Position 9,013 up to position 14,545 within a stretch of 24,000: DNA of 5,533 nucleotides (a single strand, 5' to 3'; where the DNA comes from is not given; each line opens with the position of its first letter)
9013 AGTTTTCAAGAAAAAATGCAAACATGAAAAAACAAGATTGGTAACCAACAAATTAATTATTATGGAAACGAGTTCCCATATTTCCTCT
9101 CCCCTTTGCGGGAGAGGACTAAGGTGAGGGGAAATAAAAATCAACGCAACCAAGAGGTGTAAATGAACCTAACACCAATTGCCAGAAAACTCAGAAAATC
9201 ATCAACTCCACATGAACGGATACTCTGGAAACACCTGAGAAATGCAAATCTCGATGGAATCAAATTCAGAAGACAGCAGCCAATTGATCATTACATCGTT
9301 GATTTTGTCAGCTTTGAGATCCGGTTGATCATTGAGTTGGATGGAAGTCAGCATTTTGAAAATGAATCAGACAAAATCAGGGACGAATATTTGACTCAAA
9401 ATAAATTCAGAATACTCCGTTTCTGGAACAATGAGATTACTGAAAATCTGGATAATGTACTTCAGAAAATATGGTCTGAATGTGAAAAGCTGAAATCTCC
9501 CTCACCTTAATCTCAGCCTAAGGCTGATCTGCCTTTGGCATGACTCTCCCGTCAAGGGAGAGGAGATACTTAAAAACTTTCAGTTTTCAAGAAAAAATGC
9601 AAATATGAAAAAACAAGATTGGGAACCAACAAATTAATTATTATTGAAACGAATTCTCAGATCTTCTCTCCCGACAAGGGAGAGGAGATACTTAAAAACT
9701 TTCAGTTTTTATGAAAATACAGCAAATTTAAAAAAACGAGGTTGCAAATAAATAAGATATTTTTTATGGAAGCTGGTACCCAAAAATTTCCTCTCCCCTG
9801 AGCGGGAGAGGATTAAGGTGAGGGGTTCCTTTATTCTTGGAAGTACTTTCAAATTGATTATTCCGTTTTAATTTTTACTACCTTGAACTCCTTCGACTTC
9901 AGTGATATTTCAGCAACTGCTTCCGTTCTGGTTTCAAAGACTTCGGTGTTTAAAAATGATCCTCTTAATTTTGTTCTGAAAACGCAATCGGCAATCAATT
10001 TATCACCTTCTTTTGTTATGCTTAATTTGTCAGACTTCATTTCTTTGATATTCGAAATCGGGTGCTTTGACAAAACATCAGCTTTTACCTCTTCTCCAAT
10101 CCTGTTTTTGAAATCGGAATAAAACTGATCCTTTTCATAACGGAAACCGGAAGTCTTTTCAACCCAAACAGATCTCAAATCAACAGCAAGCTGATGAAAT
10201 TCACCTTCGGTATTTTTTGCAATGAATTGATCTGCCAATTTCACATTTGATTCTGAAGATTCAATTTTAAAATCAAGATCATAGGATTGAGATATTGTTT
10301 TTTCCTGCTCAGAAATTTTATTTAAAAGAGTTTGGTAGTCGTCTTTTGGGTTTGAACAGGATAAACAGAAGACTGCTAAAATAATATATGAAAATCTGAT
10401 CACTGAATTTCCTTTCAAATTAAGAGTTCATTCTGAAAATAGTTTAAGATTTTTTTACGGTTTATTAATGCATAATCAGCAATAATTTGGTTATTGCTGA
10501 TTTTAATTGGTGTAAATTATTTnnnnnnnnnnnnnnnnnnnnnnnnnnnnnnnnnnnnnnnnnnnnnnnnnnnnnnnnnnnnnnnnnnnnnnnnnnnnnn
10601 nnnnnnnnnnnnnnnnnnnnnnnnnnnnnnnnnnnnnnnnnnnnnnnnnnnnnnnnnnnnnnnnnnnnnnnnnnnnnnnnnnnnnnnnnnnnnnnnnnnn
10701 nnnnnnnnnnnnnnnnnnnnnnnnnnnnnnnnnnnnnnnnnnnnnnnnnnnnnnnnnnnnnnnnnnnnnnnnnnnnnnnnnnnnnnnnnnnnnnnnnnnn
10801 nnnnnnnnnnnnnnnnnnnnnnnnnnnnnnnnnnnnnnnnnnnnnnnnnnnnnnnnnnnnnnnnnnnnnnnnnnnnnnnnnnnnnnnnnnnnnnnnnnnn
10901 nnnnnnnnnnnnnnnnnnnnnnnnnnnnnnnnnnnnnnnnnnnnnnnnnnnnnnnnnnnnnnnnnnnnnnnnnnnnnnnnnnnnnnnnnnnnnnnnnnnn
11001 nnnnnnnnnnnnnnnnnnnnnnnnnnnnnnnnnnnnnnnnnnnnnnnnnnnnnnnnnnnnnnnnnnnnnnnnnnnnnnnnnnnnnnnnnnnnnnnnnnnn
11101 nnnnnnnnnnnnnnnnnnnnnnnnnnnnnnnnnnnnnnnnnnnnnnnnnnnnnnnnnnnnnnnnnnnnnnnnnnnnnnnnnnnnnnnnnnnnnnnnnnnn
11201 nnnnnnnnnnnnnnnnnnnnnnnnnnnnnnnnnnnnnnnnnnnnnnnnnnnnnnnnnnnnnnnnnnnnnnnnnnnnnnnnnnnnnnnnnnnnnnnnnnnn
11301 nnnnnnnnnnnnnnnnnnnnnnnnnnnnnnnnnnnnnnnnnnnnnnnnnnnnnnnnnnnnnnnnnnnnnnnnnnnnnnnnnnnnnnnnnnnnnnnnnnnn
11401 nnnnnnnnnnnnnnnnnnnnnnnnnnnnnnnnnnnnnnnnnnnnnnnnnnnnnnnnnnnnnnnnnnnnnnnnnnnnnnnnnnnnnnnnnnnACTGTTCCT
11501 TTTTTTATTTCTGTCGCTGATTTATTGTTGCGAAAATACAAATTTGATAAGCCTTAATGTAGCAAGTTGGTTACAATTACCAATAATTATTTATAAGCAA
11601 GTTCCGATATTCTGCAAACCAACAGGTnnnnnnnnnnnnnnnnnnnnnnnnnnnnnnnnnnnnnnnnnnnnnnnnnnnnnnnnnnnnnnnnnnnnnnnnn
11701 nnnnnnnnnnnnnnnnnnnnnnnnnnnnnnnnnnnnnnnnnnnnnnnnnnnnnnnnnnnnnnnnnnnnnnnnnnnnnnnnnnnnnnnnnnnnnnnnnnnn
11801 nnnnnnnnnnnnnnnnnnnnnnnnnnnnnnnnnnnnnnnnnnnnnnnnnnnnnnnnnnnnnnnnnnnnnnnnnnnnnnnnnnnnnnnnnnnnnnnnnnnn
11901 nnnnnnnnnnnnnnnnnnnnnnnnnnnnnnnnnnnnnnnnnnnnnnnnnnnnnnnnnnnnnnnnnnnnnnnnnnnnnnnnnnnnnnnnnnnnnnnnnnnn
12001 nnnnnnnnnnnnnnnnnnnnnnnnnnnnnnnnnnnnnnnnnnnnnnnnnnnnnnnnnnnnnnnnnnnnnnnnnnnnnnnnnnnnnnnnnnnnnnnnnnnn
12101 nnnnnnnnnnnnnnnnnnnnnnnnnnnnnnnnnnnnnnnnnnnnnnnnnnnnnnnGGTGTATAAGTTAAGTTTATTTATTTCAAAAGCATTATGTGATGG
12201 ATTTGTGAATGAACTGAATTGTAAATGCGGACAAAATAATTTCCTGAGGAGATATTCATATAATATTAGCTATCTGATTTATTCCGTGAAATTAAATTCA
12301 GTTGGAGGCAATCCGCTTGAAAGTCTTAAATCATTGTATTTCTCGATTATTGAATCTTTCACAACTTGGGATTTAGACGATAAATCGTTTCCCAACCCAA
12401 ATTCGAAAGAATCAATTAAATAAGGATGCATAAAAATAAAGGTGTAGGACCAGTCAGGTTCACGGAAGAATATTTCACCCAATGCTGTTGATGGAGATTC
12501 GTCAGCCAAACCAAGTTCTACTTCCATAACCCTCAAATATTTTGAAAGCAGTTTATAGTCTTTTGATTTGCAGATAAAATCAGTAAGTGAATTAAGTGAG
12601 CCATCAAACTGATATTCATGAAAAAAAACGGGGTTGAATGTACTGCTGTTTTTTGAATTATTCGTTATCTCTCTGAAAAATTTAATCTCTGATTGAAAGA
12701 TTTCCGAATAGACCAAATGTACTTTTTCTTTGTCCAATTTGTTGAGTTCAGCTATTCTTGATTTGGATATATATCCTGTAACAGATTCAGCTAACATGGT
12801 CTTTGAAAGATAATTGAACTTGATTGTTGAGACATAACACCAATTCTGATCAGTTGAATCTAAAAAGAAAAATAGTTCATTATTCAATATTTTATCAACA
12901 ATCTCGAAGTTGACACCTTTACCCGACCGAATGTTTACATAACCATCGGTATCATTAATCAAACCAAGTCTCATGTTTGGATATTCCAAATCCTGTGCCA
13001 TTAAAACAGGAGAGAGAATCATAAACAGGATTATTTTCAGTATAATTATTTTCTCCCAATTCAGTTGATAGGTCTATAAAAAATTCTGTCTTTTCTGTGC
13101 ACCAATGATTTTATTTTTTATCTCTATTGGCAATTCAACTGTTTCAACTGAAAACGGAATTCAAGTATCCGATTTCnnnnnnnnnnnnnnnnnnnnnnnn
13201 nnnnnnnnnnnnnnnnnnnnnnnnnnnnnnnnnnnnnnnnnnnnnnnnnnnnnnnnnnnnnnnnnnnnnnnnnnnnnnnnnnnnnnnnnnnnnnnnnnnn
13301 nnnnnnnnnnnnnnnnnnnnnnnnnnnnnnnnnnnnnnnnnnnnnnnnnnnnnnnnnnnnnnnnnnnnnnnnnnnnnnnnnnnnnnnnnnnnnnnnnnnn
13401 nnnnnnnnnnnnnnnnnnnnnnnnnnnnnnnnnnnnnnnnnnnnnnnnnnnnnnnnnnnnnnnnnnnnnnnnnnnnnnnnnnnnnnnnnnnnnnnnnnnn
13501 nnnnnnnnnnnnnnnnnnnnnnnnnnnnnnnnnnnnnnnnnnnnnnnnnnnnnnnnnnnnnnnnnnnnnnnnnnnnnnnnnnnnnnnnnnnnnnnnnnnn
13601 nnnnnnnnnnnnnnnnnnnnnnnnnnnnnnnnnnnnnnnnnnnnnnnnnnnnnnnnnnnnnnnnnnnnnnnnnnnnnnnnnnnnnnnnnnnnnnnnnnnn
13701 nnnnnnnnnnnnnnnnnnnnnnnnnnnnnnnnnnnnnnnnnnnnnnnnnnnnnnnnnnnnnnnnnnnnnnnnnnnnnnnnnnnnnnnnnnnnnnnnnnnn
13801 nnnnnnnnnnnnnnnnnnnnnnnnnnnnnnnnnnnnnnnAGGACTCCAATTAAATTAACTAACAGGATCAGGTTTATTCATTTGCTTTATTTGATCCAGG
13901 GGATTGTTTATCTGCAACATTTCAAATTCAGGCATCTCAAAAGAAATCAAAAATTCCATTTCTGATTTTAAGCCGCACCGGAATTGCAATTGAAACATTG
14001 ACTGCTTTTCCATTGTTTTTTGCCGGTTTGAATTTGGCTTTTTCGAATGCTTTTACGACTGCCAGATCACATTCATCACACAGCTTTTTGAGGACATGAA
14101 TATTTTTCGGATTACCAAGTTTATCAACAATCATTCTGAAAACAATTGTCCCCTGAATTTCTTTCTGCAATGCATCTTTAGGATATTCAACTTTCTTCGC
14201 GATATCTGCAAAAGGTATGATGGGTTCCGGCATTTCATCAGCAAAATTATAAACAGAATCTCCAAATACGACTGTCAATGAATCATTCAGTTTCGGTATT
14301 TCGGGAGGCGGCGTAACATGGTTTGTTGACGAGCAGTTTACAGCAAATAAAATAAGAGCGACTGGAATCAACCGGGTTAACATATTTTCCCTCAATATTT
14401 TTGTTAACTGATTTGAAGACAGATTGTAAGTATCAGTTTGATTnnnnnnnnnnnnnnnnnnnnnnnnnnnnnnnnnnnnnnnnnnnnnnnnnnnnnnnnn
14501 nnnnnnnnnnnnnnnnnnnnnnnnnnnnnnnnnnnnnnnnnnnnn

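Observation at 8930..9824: DUF559 (Vsr-like) nuclease gene bracketed by two TIR-bounded, hairpin-rich MITE-like elements: a possible REPtron-like nuclease/repeat unit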

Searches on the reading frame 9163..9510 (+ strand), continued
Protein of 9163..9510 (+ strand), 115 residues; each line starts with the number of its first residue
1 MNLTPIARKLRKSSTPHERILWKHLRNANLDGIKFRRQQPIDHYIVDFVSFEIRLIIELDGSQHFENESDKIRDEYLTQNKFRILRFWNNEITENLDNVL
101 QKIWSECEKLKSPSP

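Call 107: fold_search(model_id=the predicted structure, library=pdb)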
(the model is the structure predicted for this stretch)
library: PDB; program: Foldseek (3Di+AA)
matches with E <= 10: 497; with E <= 0.001: 4
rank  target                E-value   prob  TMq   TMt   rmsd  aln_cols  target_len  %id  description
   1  3hrl                  3.5e-08  1.00  0.74  0.89   1.7        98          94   41  Crystal structure of a putative endonuclease-like protein (ngo0050) from neisseria gonorrhoeae (released 2009-06-30)
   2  3r3p_B                1.6e-04  1.00  0.63  0.72   3.1        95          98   24  Homing Endonuclease I-Bth0305I Catalytic Domain (released 2011-10-05)
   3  3r3p_A                2.7e-04  1.00  0.68  0.80   2.9       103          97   23  Homing Endonuclease I-Bth0305I Catalytic Domain (released 2011-10-05)
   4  9i05_Xv               7.9e-04  1.00  0.56  0.19   4.7       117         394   19  Cryo-EM structure of the large subunit of the mitochondrial ribosome from Toxoplasma gondii (released 2025-06-11)
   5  4oq2                  1.8e-03  0.99  0.49  0.23   8.3       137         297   18  5hmC specific restriction endonuclease PvuRTs1I (released 2014-03-12)
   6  9i05_Xl               4.8e-03  0.99  0.53  0.18   5.2       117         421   17  Cryo-EM structure of the large subunit of the mitochondrial ribosome from Toxoplasma gondii (released 2025-06-11)
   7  6z1p_AS               1.0e-02  1.00  0.63  0.12   3.8       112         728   12  Structure of the mitochondrial ribosome from Tetrahymena thermophila (released 2020-06-24)
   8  4par_B                1.6e-02  0.97  0.54  0.24   8.6       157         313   15  The 5-Hydroxymethylcytosine-Specific Restriction Enzyme AbaSI in a Complex with Product-like DNA (released 2014-06-25)
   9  9g6k_Lc               1.7e-02  0.99  0.54  0.16   4.7       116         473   20  LSU structure derived from the LSU sample of the mitoribosome from T. gondii. (released 2024-12-11)
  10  9g6k_Ld               1.8e-02  0.99  0.61  0.20   4.6       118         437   13  LSU structure derived from the LSU sample of the mitoribosome from T. gondii. (released 2024-12-11)
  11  6p4o_D                2.1e-02  0.97  0.42  0.12   3.8        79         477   23  Complex of XPB helicase with Bax1 endonuclease from Sulfurisphaera tokodaii at 3.15 Angstroms resolution (released 2020-06-03)
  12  9i05_Xi               3.4e-02  0.99  0.54  0.16   4.3       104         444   15  Cryo-EM structure of the large subunit of the mitochondrial ribosome from Toxoplasma gondii (released 2025-06-11)
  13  6p4o_F                3.6e-02  0.94  0.43  0.13   4.0        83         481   22  Complex of XPB helicase with Bax1 endonuclease from Sulfurisphaera tokodaii at 3.15 Angstroms resolution (released 2020-06-03)
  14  4par_A                5.1e-02  0.90  0.52  0.23   8.3       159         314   16  The 5-Hydroxymethylcytosine-Specific Restriction Enzyme AbaSI in a Complex with Product-like DNA (released 2014-06-25)
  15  1vsr                  8.7e-02  0.90  0.45  0.40   3.9       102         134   20  VERY SHORT PATCH REPAIR (VSR) ENDONUCLEASE FROM ESCHERICHIA COLI (released 1999-10-27)
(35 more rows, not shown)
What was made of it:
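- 9163..9510 (+): DUF559 (Vsr-fold PD-(D/E)xK) nuclease gene, 115 aa. Its last 4 codons and its stop codon are read from the X block. Foldseek hits: 3HRL, then the I-Bth0305I homing endonuclease (call 107).
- On REPtron / REPIN-RAYT: The fold is PD-(D/E)xK (call 107).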

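Call 108: search_dna_similar(query=window:9163-9498:+, collection=plasmids, mode=protein, max_rows=25, max_evalue=1e-10)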
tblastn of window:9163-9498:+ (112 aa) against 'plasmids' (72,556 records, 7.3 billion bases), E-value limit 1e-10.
Records with a match: 38; places in all: 41; records where one place covers at least 80% of the query: 34.
Best place of each record, by identity: <60% 38.
By first word of the organism name: Azospirillum 8; Deinococcus 5; Sinorhizobium 4; Sphingomonas 3; Pseudomonas 3; Synechocystis 2; Neisseria 2; Escherichia 2; Pseudanabaena 2; Picosynechococcus 2; and 5 more.
By predicted mobility (MOB-suite, as given by PLSDB): non-mobilizable 31; mobilizable 7.
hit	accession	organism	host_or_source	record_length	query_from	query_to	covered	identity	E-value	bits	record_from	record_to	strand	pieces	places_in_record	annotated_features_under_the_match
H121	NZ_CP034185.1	Deinococcus psychrotolerans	whole organism,R2A medium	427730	6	103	88%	54.1%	8e-31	120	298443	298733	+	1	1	DUF559 domain-containing protein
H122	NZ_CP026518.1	Deinococcus sp. NW-56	whole organism,water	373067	7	103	87%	53.6%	7e-26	107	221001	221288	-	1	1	DUF559 domain-containing protein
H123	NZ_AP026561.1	Deinococcus aetherius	-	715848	10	108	88%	52.5%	1e-26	109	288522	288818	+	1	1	endonuclease domain-containing protein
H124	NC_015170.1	Deinococcus proteolyticus MRP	feces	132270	7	103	87%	51.5%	2e-24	103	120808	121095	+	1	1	endonuclease domain-containing protein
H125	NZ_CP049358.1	Deinococcus wulumuqiensis R12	cell culture,soil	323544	12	103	82%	51.1%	1e-19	89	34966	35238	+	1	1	endonuclease domain-containing protein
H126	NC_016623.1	Azospirillum lipoferum 4B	-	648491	1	103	92%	45.6%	1e-20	92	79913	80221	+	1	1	DUF559 domain-containing protein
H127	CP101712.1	Synechocystis sp. B12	cell culture,mangrove water from the ...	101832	7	103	87%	48.0%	6e-21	93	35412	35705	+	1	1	endonuclease domain-containing protein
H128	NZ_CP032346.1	Azospirillum brasilense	soil sample,Agricultural field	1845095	7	103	87%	47.4%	8e-23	98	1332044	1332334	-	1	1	record has no annotation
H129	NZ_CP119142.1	Neisseria gonorrhoeae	Homo sapiens,whole organism,synovial ...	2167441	7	111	94%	43.4%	9e-20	90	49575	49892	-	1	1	none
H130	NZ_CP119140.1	Neisseria gonorrhoeae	Homo sapiens,whole organism,blood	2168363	7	111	94%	43.4%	9e-20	90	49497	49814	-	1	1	none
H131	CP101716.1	Synechocystis sp. B12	cell culture,mangrove water from the ...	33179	7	103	87%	46.9%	5e-20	90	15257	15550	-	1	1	DUF559 domain-containing protein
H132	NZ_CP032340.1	Azospirillum brasilense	soil sample,Agricultural field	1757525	7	103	87%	46.4%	2e-23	100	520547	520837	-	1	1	none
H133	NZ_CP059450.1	Azospirillum brasilense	Prokaryotes,soil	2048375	7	103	87%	46.4%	8e-23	98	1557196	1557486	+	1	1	none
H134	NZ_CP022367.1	Azospirillum sp. TSH58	single cell,paddy soils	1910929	7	103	87%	46.4%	9e-23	98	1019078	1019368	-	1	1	record has no annotation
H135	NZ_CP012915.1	Azospirillum brasilense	Digitaria eriantha,microbe,root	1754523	7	103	87%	46.4%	3e-22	97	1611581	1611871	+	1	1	none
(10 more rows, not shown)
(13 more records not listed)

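Call 109: get_annotated_region(hit=H121, flank=800)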
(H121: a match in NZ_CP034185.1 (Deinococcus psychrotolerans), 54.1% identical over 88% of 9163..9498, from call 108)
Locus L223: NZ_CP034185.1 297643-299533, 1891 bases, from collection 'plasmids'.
description: Deinococcus psychrotolerans strain S14-83 plasmid unnamed1, complete sequence
organism: Deinococcus psychrotolerans (NCBI taxid 2489213)
taxonomy: Bacteria; Deinococcota; Deinococci; Deinococcales; Deinococcaceae; Deinococcus; Deinococcus psychrotolerans
host: -; source: whole organism,R2A medium; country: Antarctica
typing (MOB-suite, as given by PLSDB): non-mobilizable
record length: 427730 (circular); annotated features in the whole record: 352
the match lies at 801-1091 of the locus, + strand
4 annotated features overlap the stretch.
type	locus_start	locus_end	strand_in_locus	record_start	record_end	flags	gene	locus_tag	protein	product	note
CDS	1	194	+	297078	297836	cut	paaC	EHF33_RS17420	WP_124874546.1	1,2-phenylacetyl-CoA epoxidase subunit PaaC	GO:0010124 - phenylacetate catabolic process [Evidence IEA]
CDS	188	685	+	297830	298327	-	paaD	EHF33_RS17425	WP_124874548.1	1,2-phenylacetyl-CoA epoxidase subunit PaaD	GO:0010124 - phenylacetate catabolic process [Evidence IEA]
CDS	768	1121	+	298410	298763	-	-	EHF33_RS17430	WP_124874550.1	DUF559 domain-containing protein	-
CDS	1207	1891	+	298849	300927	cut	paaZ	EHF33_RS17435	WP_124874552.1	phenylacetic acid degradation bifunctional protein PaaZ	-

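Call 110: get_annotated_region(hit=H127, flank=800)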
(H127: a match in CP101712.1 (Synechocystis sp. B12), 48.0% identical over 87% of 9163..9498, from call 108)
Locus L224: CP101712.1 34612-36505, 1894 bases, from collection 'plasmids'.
description: Synechocystis sp. B12 plasmid unnamed3, complete sequence
organism: Synechocystis sp. B12 (NCBI taxid 2764086)
taxonomy: Bacteria; Cyanobacteriota; Cyanophyceae; Synechococcales; Merismopediaceae; Synechocystis; Synechocystis sp. B12
host: -; source: cell culture,mangrove water from the port of Santos, Brazil; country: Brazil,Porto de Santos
typing (MOB-suite, as given by PLSDB): non-mobilizable
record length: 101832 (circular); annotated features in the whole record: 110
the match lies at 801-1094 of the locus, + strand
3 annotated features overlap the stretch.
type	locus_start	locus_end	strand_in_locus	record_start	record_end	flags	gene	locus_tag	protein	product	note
CDS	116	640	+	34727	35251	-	-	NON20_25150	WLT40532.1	DUF1156 domain-containing protein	-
CDS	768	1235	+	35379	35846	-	-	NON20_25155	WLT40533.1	endonuclease domain-containing protein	-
CDS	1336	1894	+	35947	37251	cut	-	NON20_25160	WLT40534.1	hypothetical protein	-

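Call 111: get_annotated_region(hit=H129, flank=800)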
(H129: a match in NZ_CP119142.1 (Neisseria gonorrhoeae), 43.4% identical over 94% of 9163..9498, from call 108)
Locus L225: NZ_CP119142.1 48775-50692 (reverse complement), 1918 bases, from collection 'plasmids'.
description: Neisseria gonorrhoeae strain 2022NG-0032 plasmid p2022NG-0032_1, complete sequence
organism: Neisseria gonorrhoeae (NCBI taxid 485)
taxonomy: Bacteria; Pseudomonadota; Betaproteobacteria; Neisseriales; Neisseriaceae; Neisseria; Neisseria gonorrhoeae
host: -; source: Homo sapiens,whole organism,synovial fluid; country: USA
typing (MOB-suite, as given by PLSDB): non-mobilizable
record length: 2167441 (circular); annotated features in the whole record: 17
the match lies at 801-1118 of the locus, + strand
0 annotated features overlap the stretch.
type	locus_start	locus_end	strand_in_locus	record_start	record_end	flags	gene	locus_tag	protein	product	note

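Call 112: get_annotated_region(hit=H126, flank=800)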
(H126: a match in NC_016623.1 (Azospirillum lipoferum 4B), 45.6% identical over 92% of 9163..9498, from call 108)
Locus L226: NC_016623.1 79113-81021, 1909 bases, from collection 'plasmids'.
description: Azospirillum lipoferum 4B plasmid AZO_p3, complete sequence
organism: Azospirillum lipoferum 4B (NCBI taxid 862719)
taxonomy: Bacteria; Pseudomonadota; Alphaproteobacteria; Rhodospirillales; Azospirillaceae; Azospirillum; Azospirillum lipoferum; Azospirillum lipoferum 4B
host: -; source: -; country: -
typing (MOB-suite, as given by PLSDB): non-mobilizable
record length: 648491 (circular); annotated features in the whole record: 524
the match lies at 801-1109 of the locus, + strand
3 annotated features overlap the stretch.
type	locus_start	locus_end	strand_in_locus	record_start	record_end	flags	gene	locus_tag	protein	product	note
CDS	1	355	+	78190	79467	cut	-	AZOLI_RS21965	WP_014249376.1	TRAP transporter large permease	GO:0008643 - carbohydrate transport [Evidence IEA]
CDS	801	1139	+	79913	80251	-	-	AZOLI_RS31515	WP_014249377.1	DUF559 domain-containing protein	-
CDS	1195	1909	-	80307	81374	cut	nirK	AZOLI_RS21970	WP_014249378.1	copper-containing nitrite reductase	GO:0006807 - nitrogen compound metabolic process [Evidence IEA]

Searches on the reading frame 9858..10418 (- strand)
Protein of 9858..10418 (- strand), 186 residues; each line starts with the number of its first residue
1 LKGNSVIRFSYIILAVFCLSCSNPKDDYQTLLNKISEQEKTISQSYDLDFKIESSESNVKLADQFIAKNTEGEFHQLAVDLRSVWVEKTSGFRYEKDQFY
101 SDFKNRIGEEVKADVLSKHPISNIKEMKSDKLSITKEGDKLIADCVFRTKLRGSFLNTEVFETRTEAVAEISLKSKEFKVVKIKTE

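Call 4: search_protein_families(library=pfam, proteins=[window:9858-10418:-], max_evalue=0.01)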
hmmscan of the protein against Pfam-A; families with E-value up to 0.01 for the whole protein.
window:9858-10418:- (186 aa): 0 families

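Call 38: find_homologous_proteins(query=window:9858-10418:-, max_evalue=0.00001)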
Query window:9858-10418:- (186 aa): 1 proteins with E <= 0.00001 among 76 candidates.
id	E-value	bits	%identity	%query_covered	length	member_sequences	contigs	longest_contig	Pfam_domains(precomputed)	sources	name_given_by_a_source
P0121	7.3e-98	343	91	96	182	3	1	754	-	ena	-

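Call 39: find_encoding_contigs(protein=P0121, flank=5000, max_places=5)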
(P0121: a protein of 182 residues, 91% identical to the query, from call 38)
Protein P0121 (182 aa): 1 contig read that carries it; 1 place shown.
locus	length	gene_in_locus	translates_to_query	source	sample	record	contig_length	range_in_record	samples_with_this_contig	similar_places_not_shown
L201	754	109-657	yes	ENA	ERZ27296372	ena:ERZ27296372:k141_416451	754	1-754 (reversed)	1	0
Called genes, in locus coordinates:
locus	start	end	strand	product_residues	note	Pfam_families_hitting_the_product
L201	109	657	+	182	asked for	-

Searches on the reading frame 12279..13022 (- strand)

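Call 98: search_protein_families(library=pfam, proteins=[window:12279-13022:-], max_evalue=0.001)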
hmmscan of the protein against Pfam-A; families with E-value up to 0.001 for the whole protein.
window:12279-13022:- (247 aa): 1 family
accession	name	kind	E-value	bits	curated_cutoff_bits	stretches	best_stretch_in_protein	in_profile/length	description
PF08239.17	SH3_3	-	0.00015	22.3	27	1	28-88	2-51/54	Bacterial SH3 domain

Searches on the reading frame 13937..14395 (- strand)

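Call 98: search_protein_families(library=pfam, proteins=[window:13937-14395:-], max_evalue=0.001)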
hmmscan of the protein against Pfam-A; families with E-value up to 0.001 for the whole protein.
window:13937-14395:- (152 aa): 1 family
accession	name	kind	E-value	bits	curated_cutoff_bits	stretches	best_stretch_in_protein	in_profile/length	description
PF03544.19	TonB_C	-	3.6e-16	59.8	24.6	1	68-141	2-76/79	Gram-negative bacterial TonB protein C-terminal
